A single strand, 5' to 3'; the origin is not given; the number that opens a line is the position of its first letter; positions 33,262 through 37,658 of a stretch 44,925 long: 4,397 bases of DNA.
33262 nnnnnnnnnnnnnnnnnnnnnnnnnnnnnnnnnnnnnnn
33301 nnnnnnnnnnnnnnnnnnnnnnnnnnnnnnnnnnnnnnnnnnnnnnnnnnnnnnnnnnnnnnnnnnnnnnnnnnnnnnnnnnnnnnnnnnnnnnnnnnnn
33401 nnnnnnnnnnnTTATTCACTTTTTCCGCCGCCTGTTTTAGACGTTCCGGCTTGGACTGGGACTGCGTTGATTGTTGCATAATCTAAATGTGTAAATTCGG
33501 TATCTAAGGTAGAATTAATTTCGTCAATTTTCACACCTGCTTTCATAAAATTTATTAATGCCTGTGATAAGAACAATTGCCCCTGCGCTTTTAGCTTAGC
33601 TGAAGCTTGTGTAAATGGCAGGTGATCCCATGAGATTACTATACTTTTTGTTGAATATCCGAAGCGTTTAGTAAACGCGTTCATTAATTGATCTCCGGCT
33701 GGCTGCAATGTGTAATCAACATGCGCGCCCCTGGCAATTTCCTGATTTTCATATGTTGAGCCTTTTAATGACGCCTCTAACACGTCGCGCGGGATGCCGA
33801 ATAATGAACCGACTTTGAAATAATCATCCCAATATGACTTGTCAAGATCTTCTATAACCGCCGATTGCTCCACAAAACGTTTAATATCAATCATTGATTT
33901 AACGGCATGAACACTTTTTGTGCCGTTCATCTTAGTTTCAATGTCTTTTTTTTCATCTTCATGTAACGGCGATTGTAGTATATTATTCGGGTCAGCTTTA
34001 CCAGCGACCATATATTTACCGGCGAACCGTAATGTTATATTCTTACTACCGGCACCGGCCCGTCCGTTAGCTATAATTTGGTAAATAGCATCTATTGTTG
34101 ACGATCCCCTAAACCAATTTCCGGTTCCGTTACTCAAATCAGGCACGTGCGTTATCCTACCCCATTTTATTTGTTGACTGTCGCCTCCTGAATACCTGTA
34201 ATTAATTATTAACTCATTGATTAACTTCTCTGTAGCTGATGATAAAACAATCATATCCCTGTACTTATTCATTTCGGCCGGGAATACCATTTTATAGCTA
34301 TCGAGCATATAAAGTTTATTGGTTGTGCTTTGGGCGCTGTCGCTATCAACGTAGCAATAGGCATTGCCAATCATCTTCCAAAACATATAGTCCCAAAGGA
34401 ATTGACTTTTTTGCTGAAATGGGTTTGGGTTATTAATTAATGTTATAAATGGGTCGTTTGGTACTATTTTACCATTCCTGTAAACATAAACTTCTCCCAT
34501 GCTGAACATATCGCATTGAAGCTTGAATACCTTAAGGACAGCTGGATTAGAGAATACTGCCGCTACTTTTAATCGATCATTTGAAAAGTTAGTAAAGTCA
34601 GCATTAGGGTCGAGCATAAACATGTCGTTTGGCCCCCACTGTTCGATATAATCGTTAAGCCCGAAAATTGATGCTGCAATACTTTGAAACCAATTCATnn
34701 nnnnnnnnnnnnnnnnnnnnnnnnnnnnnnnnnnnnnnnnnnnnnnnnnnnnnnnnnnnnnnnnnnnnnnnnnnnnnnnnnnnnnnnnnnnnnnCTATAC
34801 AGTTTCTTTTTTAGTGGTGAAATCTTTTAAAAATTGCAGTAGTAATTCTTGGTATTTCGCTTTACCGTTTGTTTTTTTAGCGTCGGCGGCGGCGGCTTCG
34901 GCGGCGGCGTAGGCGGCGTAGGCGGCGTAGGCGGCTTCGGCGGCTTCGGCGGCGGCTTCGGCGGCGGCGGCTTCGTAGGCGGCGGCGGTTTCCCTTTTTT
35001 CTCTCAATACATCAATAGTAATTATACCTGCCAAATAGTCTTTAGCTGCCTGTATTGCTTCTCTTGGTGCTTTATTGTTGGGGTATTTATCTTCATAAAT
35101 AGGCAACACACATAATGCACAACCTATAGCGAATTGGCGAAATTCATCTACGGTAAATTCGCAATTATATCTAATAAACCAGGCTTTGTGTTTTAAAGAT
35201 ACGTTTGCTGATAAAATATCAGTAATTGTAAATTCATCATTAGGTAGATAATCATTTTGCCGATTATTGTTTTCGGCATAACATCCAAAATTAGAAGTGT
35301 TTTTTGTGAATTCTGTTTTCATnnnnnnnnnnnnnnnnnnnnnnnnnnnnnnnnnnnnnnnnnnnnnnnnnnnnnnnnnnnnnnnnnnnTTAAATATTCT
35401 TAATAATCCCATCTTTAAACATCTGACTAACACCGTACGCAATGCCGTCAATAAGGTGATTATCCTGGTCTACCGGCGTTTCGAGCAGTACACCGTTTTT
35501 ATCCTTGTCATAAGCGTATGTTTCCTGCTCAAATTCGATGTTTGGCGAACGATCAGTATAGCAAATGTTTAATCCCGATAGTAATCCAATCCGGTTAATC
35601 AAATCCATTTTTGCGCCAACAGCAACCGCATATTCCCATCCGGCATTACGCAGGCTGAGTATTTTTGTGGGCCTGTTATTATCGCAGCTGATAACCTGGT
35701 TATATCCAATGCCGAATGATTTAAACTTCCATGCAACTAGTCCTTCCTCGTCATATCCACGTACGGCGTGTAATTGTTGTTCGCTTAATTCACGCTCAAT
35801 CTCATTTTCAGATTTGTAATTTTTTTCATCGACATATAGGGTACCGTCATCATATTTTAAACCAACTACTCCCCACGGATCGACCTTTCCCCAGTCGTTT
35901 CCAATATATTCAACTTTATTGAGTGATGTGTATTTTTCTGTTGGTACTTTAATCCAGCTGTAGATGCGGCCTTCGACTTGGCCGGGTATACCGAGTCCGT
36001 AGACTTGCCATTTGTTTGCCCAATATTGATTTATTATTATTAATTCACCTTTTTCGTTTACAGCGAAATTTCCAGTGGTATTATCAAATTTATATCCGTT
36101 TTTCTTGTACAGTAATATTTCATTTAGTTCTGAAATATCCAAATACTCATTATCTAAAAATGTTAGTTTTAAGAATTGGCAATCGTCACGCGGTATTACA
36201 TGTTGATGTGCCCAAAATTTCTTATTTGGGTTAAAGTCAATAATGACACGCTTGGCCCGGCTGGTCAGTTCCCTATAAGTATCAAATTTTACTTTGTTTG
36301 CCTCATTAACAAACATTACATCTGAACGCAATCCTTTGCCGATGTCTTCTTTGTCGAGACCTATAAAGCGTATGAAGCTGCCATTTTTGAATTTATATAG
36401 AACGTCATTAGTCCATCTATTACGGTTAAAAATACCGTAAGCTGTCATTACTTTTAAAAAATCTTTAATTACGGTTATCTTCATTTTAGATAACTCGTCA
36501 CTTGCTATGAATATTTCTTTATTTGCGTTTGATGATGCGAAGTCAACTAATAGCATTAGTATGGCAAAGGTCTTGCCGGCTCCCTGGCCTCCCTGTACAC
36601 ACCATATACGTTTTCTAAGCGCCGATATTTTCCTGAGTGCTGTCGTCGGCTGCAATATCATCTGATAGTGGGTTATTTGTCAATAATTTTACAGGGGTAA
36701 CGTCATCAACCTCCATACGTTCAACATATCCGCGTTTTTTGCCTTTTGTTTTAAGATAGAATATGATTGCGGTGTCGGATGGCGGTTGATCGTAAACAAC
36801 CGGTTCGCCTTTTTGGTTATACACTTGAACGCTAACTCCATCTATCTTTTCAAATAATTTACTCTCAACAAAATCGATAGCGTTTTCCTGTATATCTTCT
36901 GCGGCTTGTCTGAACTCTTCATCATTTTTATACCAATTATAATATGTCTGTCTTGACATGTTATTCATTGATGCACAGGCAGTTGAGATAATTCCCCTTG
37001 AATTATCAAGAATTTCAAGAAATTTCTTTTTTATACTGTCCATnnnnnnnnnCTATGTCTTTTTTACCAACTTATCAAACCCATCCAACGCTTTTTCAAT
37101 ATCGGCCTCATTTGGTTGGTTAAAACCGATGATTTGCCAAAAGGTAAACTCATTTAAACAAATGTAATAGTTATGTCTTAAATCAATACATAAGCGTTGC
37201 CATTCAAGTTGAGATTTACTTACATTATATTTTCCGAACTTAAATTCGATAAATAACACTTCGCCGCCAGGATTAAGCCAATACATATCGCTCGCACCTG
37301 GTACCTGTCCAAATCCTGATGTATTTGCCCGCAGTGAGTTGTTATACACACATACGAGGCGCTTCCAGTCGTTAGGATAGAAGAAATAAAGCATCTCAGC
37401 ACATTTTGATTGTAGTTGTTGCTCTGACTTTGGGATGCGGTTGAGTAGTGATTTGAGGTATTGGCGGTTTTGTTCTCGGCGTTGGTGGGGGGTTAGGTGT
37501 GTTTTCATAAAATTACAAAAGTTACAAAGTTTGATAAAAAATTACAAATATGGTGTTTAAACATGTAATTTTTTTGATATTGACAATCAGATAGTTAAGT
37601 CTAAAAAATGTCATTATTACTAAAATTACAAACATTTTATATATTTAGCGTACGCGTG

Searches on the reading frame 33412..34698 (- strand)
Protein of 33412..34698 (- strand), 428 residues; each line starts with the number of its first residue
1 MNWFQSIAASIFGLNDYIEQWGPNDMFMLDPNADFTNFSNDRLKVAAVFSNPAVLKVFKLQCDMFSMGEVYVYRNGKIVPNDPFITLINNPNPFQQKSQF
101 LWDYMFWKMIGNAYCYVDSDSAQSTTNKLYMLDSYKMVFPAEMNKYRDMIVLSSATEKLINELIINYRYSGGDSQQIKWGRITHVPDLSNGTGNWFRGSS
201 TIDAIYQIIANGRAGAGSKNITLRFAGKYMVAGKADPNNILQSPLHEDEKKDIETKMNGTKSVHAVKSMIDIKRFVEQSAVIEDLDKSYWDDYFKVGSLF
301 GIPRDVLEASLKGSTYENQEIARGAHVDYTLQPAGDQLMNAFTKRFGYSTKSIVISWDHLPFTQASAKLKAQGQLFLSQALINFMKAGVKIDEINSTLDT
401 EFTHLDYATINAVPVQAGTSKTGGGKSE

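Call 60: search_protein_families(library=pfam, proteins=[window:33412-34698:-], max_evalue=0.001)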
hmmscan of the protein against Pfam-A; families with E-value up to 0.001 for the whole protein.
window:33412-34698:- (428 aa): 1 family
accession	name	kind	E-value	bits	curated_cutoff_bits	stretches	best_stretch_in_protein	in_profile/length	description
PF04860.17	Phage_portal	-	1.2e-16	61.3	39.1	1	66-360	15-290/321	Phage portal protein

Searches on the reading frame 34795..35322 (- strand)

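Call 80: search_protein_families(library=phrogs, proteins=[window:34795-35322:-], max_evalue=0.001)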
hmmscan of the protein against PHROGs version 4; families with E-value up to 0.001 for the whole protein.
window:34795-35322:- (175 aa): 1 family
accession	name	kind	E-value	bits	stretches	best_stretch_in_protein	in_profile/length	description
phrog_38757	-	unknown function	1.8e-10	41.7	1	54-154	57-157/170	-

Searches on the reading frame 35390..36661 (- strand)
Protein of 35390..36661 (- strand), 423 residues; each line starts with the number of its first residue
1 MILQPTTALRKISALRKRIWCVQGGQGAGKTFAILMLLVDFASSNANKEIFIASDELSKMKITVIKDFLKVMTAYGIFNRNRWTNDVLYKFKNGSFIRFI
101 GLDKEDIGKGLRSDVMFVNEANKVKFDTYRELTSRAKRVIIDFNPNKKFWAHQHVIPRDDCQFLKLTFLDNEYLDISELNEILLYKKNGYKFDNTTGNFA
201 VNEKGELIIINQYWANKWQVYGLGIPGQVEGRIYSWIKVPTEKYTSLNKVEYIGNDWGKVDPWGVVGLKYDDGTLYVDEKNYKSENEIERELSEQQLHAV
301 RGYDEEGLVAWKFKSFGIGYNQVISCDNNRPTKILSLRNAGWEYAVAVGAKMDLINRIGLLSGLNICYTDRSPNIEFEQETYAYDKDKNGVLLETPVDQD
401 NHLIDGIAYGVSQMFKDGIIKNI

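Call 60: search_protein_families(library=pfam, proteins=[window:35390-36661:-], max_evalue=0.001)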
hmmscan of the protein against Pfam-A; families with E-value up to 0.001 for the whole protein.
window:35390-36661:- (423 aa): 3 families
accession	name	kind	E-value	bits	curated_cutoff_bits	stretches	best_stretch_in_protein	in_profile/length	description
PF04466.19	Terminase_3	-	8.2e-10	39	23.2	1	17-190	2-191/201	Phage terminase large subunit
PF17288.8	Terminase_3C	-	8.7e-05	23.4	26.7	1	356-412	88-154/155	Terminase RNAseH like domain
PF05127.21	NAT10_TcmA_helicase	-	0.00032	21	22.7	1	22-141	2-118/176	RNA cytidine acetyltransferase NAT10/TcmA, helicase domain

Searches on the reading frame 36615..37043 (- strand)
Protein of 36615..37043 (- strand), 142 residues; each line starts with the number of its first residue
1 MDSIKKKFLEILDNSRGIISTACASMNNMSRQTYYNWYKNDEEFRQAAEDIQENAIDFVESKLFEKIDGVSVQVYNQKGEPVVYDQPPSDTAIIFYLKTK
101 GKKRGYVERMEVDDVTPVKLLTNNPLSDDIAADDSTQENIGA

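Call 80: search_protein_families(library=phrogs, proteins=[window:36615-37043:-], max_evalue=0.001)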
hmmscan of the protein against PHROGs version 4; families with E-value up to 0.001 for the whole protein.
window:36615-37043:- (142 aa): 3 families
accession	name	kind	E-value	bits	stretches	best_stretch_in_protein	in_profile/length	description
phrog_4044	-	head and packaging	6.3e-13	49.6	1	5-118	29-140/180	terminase small subunit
phrog_309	-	head and packaging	3.4e-10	41.4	1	30-131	169-277/319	terminase small subunit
phrog_2538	-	head and packaging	0.00015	22.8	1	5-71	7-68/129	terminase small subunit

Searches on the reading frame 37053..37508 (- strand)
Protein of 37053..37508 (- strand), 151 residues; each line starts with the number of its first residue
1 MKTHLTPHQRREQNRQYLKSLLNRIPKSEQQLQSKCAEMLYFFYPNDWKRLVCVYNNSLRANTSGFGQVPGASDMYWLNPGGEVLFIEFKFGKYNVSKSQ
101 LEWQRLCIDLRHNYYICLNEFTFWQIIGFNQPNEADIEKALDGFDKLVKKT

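Call 80: search_protein_families(library=phrogs, proteins=[window:37053-37508:-], max_evalue=0.001)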
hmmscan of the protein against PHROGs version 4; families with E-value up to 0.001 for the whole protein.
window:37053-37508:- (151 aa): 1 family
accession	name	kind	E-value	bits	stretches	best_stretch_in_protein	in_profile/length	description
phrog_824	-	unknown function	5.8e-10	40.5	1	66-127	108-171/265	-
